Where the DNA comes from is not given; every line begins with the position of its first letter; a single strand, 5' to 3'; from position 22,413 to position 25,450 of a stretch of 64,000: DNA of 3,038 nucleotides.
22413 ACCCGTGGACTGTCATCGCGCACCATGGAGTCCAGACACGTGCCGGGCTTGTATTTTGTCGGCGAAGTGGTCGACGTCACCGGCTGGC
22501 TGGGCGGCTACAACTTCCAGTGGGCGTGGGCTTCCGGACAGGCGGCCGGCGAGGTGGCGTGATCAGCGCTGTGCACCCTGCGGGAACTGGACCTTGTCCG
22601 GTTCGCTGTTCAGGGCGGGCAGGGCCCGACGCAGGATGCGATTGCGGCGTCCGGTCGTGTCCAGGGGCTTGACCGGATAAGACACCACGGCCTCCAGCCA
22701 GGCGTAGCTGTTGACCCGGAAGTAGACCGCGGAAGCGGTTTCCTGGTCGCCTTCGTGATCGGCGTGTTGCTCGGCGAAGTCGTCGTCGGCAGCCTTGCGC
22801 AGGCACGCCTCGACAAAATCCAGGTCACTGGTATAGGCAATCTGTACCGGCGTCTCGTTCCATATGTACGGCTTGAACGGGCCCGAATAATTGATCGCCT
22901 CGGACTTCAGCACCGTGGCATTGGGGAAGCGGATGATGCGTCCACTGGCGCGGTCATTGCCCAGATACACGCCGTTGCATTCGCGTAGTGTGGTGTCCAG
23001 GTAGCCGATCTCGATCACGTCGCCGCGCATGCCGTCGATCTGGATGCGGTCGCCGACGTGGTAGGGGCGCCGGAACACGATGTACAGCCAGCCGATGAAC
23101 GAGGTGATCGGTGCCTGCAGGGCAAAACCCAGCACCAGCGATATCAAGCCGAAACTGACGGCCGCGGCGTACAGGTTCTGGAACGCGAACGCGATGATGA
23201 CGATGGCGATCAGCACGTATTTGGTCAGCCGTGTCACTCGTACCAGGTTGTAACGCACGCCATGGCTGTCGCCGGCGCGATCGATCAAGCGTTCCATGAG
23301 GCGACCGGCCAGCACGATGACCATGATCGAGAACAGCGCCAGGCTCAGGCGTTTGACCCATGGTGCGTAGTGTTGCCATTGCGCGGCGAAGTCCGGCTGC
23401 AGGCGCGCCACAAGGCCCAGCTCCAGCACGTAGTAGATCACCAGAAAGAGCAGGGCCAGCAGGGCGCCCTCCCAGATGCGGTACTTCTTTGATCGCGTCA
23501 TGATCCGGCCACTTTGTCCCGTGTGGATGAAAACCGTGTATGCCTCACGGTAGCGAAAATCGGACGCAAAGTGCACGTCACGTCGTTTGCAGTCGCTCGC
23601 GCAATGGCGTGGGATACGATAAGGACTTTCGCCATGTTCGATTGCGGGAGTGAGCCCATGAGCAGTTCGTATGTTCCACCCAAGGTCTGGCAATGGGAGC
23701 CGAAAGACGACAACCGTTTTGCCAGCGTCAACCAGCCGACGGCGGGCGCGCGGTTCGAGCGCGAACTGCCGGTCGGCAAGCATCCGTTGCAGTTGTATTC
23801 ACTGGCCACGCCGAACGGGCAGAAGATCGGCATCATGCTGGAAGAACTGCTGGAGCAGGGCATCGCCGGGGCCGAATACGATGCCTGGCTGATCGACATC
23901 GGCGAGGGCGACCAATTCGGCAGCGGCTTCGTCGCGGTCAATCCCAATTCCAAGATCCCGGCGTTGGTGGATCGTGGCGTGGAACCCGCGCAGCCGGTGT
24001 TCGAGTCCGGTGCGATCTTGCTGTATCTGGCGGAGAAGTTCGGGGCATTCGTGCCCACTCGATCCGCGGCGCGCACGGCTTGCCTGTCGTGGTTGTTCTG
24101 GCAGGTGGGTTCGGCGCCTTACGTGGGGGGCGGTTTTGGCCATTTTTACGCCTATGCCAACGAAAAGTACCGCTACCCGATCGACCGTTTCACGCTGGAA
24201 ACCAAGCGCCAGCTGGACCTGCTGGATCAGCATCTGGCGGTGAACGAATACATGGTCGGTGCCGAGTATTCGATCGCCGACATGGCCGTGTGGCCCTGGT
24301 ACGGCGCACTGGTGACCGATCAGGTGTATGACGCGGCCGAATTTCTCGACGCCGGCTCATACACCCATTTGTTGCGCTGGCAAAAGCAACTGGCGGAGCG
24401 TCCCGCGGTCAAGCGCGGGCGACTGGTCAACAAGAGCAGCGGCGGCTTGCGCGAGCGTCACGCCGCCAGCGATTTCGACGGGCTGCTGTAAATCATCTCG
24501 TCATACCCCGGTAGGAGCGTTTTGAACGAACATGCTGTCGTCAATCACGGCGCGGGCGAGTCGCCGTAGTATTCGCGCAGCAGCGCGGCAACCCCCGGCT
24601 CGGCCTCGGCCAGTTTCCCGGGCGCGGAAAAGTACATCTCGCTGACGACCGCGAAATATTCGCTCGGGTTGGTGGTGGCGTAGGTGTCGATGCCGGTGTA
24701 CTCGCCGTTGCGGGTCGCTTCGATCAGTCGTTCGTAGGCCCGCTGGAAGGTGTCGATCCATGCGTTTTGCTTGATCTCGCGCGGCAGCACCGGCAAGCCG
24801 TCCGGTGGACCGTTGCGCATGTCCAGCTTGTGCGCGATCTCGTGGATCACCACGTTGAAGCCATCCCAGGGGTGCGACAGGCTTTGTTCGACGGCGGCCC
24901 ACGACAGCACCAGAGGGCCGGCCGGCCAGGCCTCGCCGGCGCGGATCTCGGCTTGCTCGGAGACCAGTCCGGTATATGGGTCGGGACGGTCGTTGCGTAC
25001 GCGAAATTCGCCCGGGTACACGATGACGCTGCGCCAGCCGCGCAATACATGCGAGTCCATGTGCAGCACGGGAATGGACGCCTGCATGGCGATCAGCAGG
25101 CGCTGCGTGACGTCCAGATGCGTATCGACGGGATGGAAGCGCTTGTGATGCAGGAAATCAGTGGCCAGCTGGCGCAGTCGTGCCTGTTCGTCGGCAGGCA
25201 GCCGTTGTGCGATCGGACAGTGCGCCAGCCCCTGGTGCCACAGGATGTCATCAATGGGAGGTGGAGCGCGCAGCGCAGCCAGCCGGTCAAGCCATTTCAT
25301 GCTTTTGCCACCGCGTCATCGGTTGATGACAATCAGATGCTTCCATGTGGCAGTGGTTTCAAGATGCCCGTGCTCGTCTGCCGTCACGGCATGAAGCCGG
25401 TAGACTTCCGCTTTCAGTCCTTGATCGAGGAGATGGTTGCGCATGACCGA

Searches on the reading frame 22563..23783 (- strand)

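Call 16: search_protein_families(library=pfam, proteins=[window:22563-23783:-], max_evalue=0.00001)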
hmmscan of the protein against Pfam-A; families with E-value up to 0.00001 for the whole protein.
window:22563-23783:- (406 aa): 1 family
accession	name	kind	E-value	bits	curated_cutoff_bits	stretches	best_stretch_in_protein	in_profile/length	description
PF00924.24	MS_channel_2nd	-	1.1e-12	48.3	20.2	1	226-300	3-67/68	Mechanosensitive ion channel, beta-domain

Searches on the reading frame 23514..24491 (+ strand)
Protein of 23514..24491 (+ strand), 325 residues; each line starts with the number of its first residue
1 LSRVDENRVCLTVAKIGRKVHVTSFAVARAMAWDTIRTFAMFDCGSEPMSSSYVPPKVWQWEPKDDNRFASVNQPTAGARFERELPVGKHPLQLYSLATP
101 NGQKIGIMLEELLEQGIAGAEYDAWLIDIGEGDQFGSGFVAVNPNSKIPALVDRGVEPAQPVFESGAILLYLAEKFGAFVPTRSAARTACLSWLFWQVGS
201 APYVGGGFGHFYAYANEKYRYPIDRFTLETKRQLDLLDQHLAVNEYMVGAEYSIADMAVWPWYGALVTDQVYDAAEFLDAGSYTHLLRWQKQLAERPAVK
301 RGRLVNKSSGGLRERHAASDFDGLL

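Call 16: search_protein_families(library=pfam, proteins=[window:23514-24491:+], max_evalue=0.00001)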
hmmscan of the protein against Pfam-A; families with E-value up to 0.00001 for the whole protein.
window:23514-24491:+ (325 aa): 2 families
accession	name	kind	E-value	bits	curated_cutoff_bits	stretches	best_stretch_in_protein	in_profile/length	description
PF02798.26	GST_N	-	1.4e-08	35.4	20.9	1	93-174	4-76/76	Glutathione S-transferase, N-terminal domain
PF13409.12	GST_N_2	-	2.4e-06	28.5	25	1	118-174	15-69/70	Glutathione S-transferase, N-terminal domain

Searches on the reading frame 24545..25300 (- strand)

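Call 16: search_protein_families(library=pfam, proteins=[window:24545-25300:-], max_evalue=0.00001)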
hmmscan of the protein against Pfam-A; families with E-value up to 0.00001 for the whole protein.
window:24545-25300:- (251 aa): 1 family
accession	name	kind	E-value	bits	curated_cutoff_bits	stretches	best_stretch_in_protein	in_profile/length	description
PF06167.18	Peptidase_M90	-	2e-71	240.9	26.2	1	14-245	13-242/243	Glucose-regulated metallo-peptidase M90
